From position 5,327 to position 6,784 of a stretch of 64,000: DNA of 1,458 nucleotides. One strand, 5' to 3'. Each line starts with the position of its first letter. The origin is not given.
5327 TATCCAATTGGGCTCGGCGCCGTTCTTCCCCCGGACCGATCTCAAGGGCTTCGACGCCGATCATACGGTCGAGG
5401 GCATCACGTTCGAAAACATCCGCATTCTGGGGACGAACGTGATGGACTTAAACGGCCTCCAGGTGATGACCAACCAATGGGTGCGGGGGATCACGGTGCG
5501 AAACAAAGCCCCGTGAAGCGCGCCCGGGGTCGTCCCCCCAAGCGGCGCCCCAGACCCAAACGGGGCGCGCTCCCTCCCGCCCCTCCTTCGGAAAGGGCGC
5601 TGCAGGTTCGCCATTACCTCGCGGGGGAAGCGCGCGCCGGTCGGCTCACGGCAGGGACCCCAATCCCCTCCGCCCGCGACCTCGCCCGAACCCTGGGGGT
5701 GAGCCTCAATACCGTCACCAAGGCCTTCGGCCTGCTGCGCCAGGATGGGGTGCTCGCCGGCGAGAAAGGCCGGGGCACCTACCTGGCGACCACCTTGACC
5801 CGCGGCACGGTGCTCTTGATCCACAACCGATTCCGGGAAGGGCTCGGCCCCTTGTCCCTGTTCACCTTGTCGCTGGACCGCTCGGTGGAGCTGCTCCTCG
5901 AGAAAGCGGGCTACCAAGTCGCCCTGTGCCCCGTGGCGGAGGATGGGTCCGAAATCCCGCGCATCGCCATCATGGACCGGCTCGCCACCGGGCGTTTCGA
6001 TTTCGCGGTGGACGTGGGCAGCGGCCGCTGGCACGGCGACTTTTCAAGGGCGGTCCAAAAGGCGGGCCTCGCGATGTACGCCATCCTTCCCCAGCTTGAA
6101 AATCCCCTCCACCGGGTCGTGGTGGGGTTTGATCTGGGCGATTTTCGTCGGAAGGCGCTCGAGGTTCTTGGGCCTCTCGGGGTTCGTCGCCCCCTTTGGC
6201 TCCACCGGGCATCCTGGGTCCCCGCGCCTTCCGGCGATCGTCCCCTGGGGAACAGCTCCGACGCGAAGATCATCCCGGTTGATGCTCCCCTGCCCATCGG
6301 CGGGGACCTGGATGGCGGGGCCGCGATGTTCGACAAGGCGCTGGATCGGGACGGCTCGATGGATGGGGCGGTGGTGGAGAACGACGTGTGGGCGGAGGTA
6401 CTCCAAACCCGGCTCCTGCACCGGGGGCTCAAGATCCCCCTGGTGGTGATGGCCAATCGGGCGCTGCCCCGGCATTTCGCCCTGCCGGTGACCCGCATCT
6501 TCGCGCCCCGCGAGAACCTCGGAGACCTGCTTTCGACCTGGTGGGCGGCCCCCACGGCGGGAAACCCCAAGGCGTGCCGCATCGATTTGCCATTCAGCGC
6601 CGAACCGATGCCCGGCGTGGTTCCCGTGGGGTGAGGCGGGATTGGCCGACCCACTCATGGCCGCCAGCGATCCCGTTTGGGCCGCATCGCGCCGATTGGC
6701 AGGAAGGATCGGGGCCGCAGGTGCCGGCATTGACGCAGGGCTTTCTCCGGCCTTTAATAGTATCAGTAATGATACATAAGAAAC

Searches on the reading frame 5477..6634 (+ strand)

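Call 34: search_protein_families(library=pfam, proteins=[window:5477-6634:+], max_evalue=0.01)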
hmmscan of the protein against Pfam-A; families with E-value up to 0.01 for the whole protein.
window:5477-6634:+ (385 aa): 3 families
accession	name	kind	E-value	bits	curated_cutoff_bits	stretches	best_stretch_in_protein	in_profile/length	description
PF00392.27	GntR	-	1.1e-10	41.5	27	1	42-102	3-63/64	Bacterial regulatory proteins, gntR family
PF13545.12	HTH_Crp_2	-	0.00051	20.4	27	1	65-99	24-57/70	Crp-like helix-turn-helix domain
PF02082.26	Rrf2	-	0.008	16.8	30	0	65-118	25-80/132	Iron-dependent Transcriptional regulator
